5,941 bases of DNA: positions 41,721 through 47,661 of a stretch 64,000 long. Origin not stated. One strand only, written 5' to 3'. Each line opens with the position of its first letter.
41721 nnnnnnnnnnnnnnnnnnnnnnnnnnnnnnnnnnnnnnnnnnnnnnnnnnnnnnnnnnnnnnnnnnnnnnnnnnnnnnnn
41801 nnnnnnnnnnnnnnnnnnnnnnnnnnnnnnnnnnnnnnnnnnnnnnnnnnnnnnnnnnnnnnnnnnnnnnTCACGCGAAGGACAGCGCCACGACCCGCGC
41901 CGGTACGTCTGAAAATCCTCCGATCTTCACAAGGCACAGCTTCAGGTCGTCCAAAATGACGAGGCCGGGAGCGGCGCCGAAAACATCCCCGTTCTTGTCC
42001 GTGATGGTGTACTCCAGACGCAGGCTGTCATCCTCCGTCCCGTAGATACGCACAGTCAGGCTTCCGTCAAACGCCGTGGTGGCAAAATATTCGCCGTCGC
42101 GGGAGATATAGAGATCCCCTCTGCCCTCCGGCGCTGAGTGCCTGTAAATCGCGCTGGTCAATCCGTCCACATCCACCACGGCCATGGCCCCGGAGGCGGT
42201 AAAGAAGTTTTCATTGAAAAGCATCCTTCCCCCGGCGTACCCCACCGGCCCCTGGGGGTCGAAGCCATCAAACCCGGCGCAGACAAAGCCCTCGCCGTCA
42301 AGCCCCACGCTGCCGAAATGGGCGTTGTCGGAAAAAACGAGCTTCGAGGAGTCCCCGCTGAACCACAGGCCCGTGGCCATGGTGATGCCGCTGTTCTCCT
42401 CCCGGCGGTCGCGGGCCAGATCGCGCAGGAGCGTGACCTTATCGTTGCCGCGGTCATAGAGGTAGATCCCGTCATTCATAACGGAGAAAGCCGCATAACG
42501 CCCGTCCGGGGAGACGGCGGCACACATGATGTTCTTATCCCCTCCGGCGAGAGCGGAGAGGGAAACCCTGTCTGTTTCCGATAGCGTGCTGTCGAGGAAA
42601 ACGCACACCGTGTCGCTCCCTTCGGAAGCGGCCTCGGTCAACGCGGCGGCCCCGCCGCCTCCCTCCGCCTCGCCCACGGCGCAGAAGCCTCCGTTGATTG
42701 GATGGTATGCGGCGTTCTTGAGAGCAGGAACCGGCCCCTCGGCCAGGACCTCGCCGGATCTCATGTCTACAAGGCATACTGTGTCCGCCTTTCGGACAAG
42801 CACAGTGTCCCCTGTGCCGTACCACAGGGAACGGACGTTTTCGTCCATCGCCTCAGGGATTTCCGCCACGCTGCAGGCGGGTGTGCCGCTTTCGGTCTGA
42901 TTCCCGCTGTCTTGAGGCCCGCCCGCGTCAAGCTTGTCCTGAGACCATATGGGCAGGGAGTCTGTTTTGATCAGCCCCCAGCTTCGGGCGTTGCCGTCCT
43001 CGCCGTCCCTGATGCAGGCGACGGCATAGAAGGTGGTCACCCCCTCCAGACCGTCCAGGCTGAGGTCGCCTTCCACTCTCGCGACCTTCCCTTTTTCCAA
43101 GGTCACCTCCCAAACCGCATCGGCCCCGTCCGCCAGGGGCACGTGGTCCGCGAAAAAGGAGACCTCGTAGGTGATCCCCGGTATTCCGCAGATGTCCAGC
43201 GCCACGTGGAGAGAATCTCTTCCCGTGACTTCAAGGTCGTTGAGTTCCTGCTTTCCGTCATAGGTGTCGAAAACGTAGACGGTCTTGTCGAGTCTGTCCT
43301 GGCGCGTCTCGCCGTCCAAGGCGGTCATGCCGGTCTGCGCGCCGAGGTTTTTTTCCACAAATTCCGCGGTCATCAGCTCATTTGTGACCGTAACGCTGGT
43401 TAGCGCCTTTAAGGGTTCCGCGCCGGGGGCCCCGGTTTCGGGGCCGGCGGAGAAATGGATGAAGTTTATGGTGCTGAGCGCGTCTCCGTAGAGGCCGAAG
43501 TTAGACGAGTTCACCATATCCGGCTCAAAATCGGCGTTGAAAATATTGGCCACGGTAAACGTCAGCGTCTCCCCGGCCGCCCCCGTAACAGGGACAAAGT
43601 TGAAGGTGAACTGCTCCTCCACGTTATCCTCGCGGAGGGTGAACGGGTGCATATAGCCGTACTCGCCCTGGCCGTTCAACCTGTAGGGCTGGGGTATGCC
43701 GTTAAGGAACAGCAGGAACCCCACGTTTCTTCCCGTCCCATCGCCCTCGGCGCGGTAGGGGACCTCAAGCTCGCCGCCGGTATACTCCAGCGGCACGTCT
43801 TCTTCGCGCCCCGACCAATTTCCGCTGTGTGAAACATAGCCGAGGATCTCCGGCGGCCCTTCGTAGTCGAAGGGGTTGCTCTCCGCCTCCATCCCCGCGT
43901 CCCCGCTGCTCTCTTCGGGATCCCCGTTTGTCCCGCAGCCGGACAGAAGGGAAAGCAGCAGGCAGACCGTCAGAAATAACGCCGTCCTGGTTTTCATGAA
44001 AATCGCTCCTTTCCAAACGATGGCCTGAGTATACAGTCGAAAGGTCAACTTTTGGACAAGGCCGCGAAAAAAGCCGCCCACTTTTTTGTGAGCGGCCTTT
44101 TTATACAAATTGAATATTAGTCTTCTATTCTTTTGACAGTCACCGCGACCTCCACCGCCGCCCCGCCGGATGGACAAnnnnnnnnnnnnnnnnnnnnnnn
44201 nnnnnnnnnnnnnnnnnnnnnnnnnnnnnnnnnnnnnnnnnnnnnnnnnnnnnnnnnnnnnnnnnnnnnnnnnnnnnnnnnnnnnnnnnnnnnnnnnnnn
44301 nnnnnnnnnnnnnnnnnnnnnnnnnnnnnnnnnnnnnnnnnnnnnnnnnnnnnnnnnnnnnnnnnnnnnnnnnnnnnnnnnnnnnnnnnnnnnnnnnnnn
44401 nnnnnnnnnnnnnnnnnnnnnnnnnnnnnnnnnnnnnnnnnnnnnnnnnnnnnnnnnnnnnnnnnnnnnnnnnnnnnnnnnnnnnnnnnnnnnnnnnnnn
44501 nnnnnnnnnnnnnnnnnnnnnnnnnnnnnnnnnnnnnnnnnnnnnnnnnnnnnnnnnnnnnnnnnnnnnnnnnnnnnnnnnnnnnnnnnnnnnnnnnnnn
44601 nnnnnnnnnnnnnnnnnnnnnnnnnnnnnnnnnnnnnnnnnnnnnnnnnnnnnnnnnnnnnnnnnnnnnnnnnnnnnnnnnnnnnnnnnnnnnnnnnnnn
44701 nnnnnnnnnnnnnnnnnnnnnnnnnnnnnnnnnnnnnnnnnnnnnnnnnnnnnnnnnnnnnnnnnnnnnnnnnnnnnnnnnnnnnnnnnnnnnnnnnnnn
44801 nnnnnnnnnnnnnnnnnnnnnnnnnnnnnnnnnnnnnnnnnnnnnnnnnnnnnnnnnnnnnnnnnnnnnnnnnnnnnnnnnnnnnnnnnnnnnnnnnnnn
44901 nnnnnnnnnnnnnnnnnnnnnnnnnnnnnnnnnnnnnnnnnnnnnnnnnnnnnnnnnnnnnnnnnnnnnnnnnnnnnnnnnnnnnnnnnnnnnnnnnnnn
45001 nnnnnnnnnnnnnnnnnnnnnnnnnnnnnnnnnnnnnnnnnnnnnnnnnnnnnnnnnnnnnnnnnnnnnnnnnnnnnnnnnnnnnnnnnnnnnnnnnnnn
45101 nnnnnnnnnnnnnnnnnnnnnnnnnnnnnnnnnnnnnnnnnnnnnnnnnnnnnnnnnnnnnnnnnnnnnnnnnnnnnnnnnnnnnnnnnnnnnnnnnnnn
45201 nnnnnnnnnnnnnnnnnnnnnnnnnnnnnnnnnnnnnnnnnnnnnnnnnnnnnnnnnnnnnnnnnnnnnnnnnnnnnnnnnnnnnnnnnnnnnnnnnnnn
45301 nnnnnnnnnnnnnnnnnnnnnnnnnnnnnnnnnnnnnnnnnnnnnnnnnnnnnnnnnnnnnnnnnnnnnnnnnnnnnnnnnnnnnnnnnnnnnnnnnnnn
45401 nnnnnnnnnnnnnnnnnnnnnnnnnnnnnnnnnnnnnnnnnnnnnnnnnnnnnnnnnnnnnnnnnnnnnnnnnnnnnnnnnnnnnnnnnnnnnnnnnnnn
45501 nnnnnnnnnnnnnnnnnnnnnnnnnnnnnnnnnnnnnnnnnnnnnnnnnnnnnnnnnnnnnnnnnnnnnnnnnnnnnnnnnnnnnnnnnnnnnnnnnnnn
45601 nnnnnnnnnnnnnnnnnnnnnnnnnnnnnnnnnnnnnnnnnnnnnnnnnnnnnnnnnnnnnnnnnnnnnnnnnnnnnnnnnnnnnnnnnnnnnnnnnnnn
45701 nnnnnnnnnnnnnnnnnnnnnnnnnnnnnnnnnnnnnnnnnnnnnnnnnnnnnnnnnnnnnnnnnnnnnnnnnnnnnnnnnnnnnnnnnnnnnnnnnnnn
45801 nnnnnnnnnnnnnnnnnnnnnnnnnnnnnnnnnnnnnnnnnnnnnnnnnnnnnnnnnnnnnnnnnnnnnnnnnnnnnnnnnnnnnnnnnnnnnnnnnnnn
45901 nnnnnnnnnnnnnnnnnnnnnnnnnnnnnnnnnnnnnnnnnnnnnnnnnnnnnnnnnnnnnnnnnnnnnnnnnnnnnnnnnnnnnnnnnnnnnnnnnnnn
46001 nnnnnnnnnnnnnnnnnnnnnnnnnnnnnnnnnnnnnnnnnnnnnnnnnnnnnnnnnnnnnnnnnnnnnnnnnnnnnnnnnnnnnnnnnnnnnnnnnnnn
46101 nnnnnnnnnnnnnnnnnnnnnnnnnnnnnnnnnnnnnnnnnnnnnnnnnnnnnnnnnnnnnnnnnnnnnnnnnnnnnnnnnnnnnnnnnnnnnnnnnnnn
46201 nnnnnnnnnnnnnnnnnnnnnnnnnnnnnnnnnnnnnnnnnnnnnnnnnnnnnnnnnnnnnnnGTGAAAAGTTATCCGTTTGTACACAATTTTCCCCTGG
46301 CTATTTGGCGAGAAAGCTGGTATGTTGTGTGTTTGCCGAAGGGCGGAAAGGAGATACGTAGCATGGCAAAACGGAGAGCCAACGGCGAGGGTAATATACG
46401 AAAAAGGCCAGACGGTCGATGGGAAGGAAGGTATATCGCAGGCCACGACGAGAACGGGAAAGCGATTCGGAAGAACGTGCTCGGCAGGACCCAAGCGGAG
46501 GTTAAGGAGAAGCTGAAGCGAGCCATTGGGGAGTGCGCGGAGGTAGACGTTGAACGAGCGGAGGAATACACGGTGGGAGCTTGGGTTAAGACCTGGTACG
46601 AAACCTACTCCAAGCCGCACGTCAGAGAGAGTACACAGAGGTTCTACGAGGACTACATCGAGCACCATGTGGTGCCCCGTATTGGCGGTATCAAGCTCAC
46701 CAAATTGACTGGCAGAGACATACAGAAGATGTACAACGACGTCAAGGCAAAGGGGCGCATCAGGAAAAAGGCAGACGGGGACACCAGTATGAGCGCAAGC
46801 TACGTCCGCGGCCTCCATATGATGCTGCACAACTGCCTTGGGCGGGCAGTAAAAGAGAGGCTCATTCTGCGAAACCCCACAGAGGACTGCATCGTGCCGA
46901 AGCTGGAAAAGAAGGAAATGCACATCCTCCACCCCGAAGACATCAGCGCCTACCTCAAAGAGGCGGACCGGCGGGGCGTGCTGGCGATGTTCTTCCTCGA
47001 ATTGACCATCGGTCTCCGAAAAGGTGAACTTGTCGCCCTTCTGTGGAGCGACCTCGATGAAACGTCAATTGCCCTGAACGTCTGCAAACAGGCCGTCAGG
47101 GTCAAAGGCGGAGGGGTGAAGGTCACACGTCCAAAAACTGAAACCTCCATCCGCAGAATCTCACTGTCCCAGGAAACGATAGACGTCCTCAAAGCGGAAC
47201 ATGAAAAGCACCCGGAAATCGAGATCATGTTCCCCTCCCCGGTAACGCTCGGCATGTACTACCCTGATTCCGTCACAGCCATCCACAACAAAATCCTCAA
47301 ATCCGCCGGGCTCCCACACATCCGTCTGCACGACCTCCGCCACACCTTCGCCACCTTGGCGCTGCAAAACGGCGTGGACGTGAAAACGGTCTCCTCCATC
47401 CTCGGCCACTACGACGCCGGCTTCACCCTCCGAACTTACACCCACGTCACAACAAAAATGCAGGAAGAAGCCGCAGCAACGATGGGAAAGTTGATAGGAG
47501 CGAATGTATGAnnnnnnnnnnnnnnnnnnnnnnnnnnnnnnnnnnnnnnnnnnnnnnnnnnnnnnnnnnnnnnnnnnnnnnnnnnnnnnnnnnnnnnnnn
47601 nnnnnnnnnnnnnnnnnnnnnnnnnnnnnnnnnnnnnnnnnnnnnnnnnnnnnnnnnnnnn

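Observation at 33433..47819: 14.3-kb integrative island in tRNA-Thr(CGU) with a perfect 46-bp att duplication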

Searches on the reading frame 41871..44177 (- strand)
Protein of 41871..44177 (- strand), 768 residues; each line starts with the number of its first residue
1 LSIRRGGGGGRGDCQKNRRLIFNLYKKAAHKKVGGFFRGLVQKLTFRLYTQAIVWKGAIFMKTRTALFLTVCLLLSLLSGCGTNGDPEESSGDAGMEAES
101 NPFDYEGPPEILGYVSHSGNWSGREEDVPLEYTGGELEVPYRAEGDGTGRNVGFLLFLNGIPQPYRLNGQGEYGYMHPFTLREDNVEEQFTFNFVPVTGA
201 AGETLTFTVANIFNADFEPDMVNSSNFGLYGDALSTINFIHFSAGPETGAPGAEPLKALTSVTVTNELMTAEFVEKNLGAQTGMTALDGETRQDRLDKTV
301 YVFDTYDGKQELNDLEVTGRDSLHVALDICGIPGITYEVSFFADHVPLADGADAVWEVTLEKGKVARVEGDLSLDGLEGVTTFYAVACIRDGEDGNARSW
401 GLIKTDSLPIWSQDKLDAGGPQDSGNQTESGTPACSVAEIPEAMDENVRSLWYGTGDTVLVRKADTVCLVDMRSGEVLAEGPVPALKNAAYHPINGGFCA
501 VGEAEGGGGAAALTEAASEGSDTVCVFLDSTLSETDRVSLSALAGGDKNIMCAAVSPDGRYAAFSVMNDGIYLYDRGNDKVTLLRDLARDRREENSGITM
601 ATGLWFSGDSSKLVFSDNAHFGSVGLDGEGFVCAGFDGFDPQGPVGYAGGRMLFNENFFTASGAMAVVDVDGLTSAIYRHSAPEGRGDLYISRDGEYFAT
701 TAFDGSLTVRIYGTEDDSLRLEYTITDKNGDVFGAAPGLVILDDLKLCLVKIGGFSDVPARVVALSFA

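Call 7: search_protein_families(library=pfam, proteins=[window:41871-44177:-])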
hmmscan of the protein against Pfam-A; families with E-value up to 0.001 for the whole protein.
window:41871-44177:- (768 aa): 0 families

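Call 41: search_protein_families(library=ncbifam, proteins=[window:41871-44177:-], max_evalue=0.01)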
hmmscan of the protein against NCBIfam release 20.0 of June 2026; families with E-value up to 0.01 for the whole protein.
window:41871-44177:- (768 aa): 1 family
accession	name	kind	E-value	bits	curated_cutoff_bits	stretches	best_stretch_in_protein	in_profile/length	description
NF047847.2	SS_mature_LptM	equivalog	0.0013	18.7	27.7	1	61-86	1-25/31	LPS translocon maturation chaperone LptM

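Call 42: search_protein_families(library=padloc, proteins=[window:41871-44177:-], max_evalue=0.01)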
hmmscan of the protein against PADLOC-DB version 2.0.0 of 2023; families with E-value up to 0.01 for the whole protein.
window:41871-44177:- (768 aa): 0 families

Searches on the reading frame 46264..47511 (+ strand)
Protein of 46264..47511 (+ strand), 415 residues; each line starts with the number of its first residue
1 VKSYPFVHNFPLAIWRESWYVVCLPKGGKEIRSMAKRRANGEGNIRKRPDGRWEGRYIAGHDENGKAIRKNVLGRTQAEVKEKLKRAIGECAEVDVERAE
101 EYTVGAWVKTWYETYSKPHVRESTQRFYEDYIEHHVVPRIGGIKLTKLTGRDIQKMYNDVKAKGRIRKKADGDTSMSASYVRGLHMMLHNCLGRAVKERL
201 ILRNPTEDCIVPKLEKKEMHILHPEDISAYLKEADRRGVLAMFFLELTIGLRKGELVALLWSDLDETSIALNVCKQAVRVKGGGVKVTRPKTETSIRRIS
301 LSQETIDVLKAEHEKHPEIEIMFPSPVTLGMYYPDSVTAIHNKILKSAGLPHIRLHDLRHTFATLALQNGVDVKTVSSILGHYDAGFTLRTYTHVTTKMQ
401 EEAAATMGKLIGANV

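Call 7: search_protein_families(library=pfam, proteins=[window:46264-47511:+])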
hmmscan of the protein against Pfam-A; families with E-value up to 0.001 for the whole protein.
window:46264-47511:+ (415 aa): 3 families
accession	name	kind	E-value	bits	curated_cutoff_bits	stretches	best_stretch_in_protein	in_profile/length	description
PF00589.27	Phage_integrase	-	6.1e-19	68.9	27.1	1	240-397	25-170/172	Phage integrase family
PF14659.12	Phage_int_SAM_3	-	1.3e-14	54.6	22.6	1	103-159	1-56/58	Phage integrase, N-terminal SAM-like domain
PF22022.2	Phage_int_M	-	0.00049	20.7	27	0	107-166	4-62/96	Phage integrase central domain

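Call 29: find_related_loci(query=window:46363-47511:+, collection=genome_contigs, flank=10000)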
Query window:46363-47511:+ (382 aa) in genome_contigs; peptide patterns used: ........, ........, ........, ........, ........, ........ (x = any residue, [..] = any of these).
166 stretches matched a pattern; 80 encode a relative of the query (tblastn E <= 1e-3); 72 distinct loci.
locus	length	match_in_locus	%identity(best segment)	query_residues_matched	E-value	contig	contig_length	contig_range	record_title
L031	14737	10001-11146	96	1-382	0e+0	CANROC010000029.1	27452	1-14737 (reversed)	MAG: uncultured Oscillospiraceae bacterium isolate Lapin-020__bin26 genome assembly, contig: Lapin-020__NODE_2172_length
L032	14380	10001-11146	95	1-382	0e+0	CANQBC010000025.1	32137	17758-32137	MAG: uncultured Oscillospiraceae bacterium isolate Lapin-002__bin97 genome assembly, contig: Lapin-002__NODE_1803_length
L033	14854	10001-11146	95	1-382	0e+0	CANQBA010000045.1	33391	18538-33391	MAG: uncultured Oscillospiraceae bacterium isolate Lapin-005__bin33 genome assembly, contig: Lapin-005__NODE_1676_length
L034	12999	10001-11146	95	1-382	0e+0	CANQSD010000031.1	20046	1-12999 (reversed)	MAG: uncultured Oscillospiraceae bacterium isolate Lapin-021__bin36 genome assembly, contig: Lapin-021__NODE_3051_length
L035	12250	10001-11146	94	1-382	0e+0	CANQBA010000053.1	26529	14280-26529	MAG: uncultured Oscillospiraceae bacterium isolate Lapin-005__bin33 genome assembly, contig: Lapin-005__NODE_2388_length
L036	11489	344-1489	94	1-382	0e+0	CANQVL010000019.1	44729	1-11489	MAG: uncultured Oscillospiraceae bacterium isolate Lapin-032__bin87 genome assembly, contig: Lapin-032__NODE_1406_length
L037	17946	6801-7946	93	1-382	0e+0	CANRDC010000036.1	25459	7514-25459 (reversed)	MAG: uncultured Oscillospiraceae bacterium isolate Lapin-027__bin22 genome assembly, contig: Lapin-027__NODE_1625_length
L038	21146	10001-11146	93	1-382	0e+0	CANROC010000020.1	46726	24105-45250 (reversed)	MAG: uncultured Oscillospiraceae bacterium isolate Lapin-020__bin26 genome assembly, contig: Lapin-020__NODE_786_length_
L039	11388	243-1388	93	1-382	0e+0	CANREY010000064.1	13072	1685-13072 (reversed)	MAG: uncultured Oscillospiraceae bacterium isolate Lapin-024__bin83 genome assembly, contig: Lapin-024__NODE_6048_length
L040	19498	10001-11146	93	1-382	0e+0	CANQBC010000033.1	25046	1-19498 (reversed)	MAG: uncultured Oscillospiraceae bacterium isolate Lapin-002__bin97 genome assembly, contig: Lapin-002__NODE_2578_length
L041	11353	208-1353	93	1-382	0e+0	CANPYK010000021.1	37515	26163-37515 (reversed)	MAG: uncultured Oscillospiraceae bacterium isolate Lapin-004__bin88 genome assembly, contig: Lapin-004__NODE_1248_length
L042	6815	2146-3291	93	1-382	0e+0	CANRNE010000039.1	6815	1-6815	MAG: uncultured Clostridia bacterium isolate Lapin-021__bin91 genome assembly, contig: Lapin-021__NODE_13256_length_6815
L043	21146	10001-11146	93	1-382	0e+0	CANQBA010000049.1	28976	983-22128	MAG: uncultured Oscillospiraceae bacterium isolate Lapin-005__bin33 genome assembly, contig: Lapin-005__NODE_2057_length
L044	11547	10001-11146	94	1-382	0e+0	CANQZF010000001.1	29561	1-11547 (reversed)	MAG: uncultured Oscillospiraceae bacterium isolate Lapin-018__bin66 genome assembly, contig: Lapin-018__NODE_1251_length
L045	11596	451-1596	93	1-382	0e+0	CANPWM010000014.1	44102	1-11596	MAG: uncultured Oscillospiraceae bacterium isolate Lapin-004__bin43 genome assembly, contig: Lapin-004__NODE_953_length_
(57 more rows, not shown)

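Call 41: search_protein_families(library=ncbifam, proteins=[window:46363-47511:+], max_evalue=0.01)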
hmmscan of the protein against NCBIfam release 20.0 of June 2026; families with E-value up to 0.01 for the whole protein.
window:46363-47511:+ (382 aa): 9 families
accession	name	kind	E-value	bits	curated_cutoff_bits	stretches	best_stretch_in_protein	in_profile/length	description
NF040815.2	recomb_XerA_Arch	equivalog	5.7e-18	65.4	220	1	110-367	33-259/263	site-specific tyrosine recombinase/integron integrase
TIGR02225.1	recomb_XerD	equivalog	2.7e-16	59.7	329.6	1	111-368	37-280/290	site-specific tyrosine recombinase XerD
TIGR02224.1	recomb_XerC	equivalog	3.3e-15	56.2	335.15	1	162-367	80-282/295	tyrosine recombinase XerC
NF001399.0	PRK00283.1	subfamily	1.2e-14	54.3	279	1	110-369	46-290/300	tyrosine recombinase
NF002331.0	PRK01287.1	subfamily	2.5e-13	49.8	371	1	135-365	88-315/365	site-specific tyrosine recombinase XerC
TIGR02249.1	integrase_gron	subfamily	3.3e-10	39.8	265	1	306-368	245-306/315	integron integrase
NF003462.0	PRK05084.1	equivalog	6.9e-08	31.6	267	1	187-374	180-356/360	tyrosine recombinase XerS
NF011946.0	PRK15417.1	equivalog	4.8e-06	26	435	1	314-364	267-317/337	integron integrase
NF007246.0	PRK09692.1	domain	0.007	15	434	0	84-361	119-375/413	integrase domain-containing protein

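Call 47: search_solved_structures(query=window:46363-47511:+, max_evalue=0.001, show_alignments=1)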
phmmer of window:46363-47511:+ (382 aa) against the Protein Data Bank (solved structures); distinct sequences matched with E-value up to 0.001: 13.
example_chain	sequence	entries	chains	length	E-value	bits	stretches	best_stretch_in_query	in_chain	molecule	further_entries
2kkp_A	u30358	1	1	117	7.2e-17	64.5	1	68-184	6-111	Phage integrase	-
3nkh_A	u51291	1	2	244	2.1e-10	43.3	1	212-369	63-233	Integrase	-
6emy_A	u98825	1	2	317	3.6e-09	39.2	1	212-365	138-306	Int protein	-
6en0_A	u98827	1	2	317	3.7e-09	39.2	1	212-365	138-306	Int protein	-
6emz_A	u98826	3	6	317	9.6e-09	37.8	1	212-365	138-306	Int protein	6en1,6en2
4a8e_A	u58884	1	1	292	1.4e-07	34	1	274-377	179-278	PROBABLE TYROSINE RECOMBINASE XERC-LIKE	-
5hxy_A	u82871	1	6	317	1e-06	31.1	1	311-365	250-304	Tyrosine recombinase XerA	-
1a0p_A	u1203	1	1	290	1.1e-06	31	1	216-366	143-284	SITE-SPECIFIC RECOMBINASE XERD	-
5dcf_A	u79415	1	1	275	1.6e-06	30.5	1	282-366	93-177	Tyrosine recombinase XerD,DNA translocase FtsK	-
2kd1_A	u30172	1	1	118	3.6e-06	29.3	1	69-190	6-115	DNA integration/recombination/invertion protein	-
2a3v_A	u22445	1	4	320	1.6e-05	27.2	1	313-365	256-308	site-specific recombinase IntI4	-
1aih_A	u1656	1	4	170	0.00012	24.3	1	291-368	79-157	HP1 INTEGRASE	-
9i5v_14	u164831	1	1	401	0.00047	22.4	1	315-365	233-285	Ribosome-associated translation inhibitor RaiA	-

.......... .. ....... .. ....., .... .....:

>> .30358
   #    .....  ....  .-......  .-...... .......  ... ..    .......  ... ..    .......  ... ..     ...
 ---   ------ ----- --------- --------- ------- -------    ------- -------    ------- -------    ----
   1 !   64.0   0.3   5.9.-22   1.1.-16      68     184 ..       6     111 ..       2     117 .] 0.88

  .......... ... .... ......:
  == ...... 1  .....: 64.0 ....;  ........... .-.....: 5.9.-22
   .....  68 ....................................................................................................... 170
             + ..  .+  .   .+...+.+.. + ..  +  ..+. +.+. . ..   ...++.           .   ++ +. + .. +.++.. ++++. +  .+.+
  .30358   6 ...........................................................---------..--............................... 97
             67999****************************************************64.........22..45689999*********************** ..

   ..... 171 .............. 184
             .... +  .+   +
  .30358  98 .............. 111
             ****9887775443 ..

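Call 51: search_protein_families(library=phrogs, proteins=[window:46363-47511:+], max_evalue=0.01)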
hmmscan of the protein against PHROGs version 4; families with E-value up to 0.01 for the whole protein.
window:46363-47511:+ (382 aa): 11 families
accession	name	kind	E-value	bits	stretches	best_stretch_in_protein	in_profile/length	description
phrog_1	-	integration and excision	6.7e-70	238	1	12-381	116-454/611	integrase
phrog_216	-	integration and excision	3.1e-33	116.2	1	149-374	16-236/301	integrase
phrog_7685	-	integration and excision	1.8e-18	68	1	258-377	123-238/240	integrase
phrog_26960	-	unknown function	6.5e-08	33.9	1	10-126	9-125/146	-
phrog_23783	-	integration and excision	1.9e-06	29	1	58-137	50-127/162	integrase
phrog_35951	-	unknown function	2.2e-06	29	1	309-380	10-80/97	-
phrog_7269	-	integration and excision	8.9e-05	23.3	1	315-370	24-77/89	integrase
phrog_16880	-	DNA, RNA and nucleotide metabolism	0.00057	20.9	1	2-55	89-143/162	endonuclease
phrog_25190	-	integration and excision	0.0011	20.3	1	299-365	26-92/109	integrase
phrog_7244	-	integration and excision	0.002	18.4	1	65-234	69-226/263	integrase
phrog_34557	-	integration and excision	0.0046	17.7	1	297-368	103-172/183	integrase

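Call 64: find_encoding_contigs(protein=window:46363-47511:+, flank=10000, max_places=8)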
Protein window:46363-47511:+ (382 aa): 6 contigs read that carry it; 5 places shown.
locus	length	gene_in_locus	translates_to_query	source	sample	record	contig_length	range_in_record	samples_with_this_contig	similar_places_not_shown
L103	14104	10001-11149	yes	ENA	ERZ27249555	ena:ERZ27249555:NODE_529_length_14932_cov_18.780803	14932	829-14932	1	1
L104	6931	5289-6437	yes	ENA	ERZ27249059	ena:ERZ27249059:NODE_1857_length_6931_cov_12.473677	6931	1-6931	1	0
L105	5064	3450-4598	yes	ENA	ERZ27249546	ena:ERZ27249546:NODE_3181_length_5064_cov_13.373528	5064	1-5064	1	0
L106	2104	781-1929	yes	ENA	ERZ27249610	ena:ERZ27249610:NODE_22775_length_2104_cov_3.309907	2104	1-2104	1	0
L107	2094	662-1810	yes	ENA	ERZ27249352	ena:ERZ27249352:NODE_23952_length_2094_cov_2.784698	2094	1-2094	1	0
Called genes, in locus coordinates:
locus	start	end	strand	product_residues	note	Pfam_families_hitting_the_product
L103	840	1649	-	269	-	PF01520:Amidase_3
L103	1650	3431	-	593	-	-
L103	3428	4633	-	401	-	-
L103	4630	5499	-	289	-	PF00005:ABC_tran, PF13304:AAA_21 (weak)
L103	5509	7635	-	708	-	-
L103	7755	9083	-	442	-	PF00672:HAMP (faint), PF00512:HisKA (weak), PF02518:HATPase_c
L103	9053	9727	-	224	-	PF00072:Response_reg, PF00486:Trans_reg_C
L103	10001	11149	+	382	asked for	PF14659:Phage_int_SAM_3, PF00589:Phage_integrase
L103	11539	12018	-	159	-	PF06695:Sm_multidrug_ex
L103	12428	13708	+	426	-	PF01053:Cys_Met_Meta_PP, PF00155:Aminotran_1_2, PF01212:Beta_elim_lyase (faint), PF01041:DegT_DnrJ_EryC1, PF00266:Aminotran_5 (weak)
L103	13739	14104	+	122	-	?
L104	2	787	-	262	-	?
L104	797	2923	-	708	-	-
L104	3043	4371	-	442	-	PF00672:HAMP (faint), PF00512:HisKA (weak), PF02518:HATPase_c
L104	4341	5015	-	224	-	PF00072:Response_reg, PF00486:Trans_reg_C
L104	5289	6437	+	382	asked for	PF14659:Phage_int_SAM_3, PF00589:Phage_integrase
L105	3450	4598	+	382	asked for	PF14659:Phage_int_SAM_3, PF00589:Phage_integrase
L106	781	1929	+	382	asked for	PF14659:Phage_int_SAM_3, PF00589:Phage_integrase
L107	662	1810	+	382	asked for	PF14659:Phage_int_SAM_3, PF00589:Phage_integrase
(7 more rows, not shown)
